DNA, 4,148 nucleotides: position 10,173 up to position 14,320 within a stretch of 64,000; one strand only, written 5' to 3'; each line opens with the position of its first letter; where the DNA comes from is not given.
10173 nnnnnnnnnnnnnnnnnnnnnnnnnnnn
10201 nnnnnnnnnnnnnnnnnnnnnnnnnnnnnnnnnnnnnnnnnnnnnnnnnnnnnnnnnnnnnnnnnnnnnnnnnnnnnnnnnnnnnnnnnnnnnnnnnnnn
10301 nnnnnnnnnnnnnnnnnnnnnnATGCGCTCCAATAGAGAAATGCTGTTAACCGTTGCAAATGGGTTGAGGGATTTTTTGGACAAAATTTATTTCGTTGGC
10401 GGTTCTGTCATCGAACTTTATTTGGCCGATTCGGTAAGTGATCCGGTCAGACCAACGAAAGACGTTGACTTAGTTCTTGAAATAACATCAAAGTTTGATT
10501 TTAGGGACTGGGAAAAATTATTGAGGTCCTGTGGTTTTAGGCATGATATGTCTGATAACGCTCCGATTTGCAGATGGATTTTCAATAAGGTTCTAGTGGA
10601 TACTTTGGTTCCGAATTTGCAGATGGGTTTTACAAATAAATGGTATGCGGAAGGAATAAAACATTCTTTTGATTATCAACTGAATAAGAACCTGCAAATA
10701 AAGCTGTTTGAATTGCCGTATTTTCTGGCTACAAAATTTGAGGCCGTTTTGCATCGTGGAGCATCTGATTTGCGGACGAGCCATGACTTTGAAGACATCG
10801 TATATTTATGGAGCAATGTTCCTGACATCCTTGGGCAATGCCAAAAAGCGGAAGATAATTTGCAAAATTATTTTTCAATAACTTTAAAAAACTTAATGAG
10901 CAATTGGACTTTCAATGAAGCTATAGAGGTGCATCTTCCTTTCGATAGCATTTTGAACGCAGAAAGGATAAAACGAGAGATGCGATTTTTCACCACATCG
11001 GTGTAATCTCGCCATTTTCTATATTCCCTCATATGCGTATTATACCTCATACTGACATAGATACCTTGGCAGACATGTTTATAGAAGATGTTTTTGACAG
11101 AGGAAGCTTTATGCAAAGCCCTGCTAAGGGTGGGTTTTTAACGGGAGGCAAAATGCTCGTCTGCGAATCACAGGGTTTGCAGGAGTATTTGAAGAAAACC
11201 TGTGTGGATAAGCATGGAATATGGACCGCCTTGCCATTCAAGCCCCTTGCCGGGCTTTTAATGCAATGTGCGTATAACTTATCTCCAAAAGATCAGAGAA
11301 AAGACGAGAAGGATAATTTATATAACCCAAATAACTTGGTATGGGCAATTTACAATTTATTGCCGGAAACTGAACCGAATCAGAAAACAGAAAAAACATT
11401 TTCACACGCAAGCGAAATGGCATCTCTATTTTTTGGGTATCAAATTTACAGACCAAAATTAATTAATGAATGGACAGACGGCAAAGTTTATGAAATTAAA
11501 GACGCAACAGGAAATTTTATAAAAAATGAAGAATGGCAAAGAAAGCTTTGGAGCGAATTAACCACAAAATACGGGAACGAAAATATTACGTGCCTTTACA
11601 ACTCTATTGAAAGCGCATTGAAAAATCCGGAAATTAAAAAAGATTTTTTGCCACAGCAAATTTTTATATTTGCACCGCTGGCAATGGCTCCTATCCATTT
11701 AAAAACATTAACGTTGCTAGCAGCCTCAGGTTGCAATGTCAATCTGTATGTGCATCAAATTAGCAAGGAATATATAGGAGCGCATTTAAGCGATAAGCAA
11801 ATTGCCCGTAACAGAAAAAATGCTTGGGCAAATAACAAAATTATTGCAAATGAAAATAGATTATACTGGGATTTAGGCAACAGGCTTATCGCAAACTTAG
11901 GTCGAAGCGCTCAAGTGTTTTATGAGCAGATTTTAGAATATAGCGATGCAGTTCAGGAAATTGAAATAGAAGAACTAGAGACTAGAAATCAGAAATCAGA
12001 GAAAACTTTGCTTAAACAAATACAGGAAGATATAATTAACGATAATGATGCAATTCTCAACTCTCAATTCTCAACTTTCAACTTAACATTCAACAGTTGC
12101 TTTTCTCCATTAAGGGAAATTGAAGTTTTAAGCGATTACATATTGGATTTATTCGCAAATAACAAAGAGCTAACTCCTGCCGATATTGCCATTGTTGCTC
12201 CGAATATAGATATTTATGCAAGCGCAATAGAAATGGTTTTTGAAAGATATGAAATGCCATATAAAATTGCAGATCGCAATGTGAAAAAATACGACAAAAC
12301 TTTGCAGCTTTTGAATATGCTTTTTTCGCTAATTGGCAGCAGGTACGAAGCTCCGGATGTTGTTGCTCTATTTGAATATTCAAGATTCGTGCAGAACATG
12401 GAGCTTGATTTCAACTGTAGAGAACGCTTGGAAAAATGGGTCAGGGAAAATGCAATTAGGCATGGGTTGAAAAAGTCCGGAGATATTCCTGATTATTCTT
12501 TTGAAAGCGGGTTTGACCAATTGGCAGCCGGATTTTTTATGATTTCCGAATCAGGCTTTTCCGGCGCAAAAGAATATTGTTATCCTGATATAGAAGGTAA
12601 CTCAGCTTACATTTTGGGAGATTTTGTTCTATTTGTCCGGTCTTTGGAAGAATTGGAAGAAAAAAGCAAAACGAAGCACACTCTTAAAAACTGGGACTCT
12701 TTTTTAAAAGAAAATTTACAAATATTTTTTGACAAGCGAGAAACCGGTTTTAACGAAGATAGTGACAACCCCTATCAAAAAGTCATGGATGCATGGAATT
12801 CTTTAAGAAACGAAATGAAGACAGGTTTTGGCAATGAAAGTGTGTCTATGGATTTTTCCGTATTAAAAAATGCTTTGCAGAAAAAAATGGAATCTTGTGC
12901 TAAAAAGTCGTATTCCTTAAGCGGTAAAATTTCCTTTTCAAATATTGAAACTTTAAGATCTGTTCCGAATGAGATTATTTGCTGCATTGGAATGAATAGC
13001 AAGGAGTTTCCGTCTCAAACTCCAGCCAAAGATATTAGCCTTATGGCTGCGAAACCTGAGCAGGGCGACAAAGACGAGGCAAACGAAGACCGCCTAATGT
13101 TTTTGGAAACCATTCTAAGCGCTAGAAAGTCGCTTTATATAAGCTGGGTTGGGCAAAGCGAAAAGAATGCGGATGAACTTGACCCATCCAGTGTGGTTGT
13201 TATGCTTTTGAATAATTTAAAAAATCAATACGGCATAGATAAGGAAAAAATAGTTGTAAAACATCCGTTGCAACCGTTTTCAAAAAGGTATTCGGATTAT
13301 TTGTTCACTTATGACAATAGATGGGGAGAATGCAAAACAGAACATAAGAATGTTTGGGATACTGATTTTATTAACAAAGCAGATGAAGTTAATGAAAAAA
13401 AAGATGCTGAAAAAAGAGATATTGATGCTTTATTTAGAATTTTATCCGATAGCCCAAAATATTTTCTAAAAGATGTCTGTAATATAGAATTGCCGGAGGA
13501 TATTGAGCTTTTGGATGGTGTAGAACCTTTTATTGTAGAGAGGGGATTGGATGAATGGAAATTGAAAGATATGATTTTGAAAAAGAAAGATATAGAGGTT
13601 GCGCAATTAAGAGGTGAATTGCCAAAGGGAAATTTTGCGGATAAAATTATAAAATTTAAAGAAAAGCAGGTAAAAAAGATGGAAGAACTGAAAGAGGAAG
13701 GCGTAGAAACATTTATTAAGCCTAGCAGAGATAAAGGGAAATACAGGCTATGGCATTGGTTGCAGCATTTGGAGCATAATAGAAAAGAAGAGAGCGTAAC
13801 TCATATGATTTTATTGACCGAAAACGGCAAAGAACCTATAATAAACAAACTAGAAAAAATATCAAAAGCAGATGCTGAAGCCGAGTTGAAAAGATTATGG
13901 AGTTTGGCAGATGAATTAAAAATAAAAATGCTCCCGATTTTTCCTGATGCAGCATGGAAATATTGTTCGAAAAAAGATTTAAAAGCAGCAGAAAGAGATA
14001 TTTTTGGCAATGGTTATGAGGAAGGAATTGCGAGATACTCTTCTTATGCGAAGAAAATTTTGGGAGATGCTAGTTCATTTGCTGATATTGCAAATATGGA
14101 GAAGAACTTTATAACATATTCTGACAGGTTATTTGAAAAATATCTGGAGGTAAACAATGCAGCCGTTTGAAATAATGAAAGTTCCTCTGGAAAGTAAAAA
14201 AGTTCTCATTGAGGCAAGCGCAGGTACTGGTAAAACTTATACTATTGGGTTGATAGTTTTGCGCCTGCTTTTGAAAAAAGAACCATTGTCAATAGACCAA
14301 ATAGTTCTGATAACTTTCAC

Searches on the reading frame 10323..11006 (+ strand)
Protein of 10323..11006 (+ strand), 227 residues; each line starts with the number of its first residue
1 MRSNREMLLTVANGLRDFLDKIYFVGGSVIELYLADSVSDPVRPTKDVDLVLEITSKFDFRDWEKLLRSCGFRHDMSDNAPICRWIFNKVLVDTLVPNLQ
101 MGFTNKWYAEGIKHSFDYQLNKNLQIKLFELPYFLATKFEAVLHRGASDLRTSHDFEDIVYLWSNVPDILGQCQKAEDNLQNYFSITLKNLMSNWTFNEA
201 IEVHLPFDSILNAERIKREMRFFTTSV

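Call 82: search_protein_families(library=pfam, proteins=[window:10323-11006:+], max_evalue=0.0001)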
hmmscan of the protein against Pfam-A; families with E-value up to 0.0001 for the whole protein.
window:10323-11006:+ (227 aa): 1 family
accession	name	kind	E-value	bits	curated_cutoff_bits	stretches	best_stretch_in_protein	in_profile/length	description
PF08843.17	AbiEii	-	1.1e-05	25.9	22.5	0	16-65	9-54/238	Nucleotidyl transferase AbiEii toxin, Type IV TA system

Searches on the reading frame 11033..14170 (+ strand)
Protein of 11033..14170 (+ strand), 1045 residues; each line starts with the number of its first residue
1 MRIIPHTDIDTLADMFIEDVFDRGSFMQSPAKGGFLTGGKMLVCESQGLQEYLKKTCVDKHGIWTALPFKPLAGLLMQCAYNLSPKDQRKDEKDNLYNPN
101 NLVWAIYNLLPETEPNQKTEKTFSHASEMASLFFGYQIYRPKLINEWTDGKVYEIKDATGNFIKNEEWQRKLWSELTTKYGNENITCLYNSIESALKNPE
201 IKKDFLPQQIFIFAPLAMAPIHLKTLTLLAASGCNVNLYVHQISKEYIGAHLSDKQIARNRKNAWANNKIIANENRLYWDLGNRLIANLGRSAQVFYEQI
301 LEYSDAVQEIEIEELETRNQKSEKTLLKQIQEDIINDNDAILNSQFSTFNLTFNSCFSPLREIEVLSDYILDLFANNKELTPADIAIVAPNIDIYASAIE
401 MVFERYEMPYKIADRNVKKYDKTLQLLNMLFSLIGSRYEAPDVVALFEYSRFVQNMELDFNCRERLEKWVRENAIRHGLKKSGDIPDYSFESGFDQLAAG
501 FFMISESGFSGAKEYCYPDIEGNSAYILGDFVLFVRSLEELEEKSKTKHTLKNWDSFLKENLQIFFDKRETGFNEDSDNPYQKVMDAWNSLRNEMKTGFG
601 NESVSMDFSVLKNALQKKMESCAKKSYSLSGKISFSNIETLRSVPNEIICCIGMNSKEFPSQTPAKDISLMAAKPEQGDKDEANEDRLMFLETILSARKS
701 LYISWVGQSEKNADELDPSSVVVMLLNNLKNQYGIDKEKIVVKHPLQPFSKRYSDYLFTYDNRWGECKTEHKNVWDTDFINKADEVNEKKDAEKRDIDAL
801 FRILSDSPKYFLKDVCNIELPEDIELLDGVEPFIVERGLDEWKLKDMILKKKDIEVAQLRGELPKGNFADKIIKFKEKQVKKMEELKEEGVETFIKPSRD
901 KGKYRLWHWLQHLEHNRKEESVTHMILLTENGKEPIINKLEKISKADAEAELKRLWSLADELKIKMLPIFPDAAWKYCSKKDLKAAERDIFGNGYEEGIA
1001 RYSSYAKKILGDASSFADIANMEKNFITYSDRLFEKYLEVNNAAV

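Call 82: search_protein_families(library=pfam, proteins=[window:11033-14170:+], max_evalue=0.0001)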
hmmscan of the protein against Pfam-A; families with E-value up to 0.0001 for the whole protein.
window:11033-14170:+ (1045 aa): 2 families
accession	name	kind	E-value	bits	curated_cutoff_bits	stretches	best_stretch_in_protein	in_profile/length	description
PF04257.20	Exonuc_V_gamma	-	4.2e-44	151.5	25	1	40-336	31-313/314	Exodeoxyribonuclease V, gamma subunit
PF17946.7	RecC_C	-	7.9e-17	62.2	22.6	2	796-884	5-99/202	RecC C-terminal domain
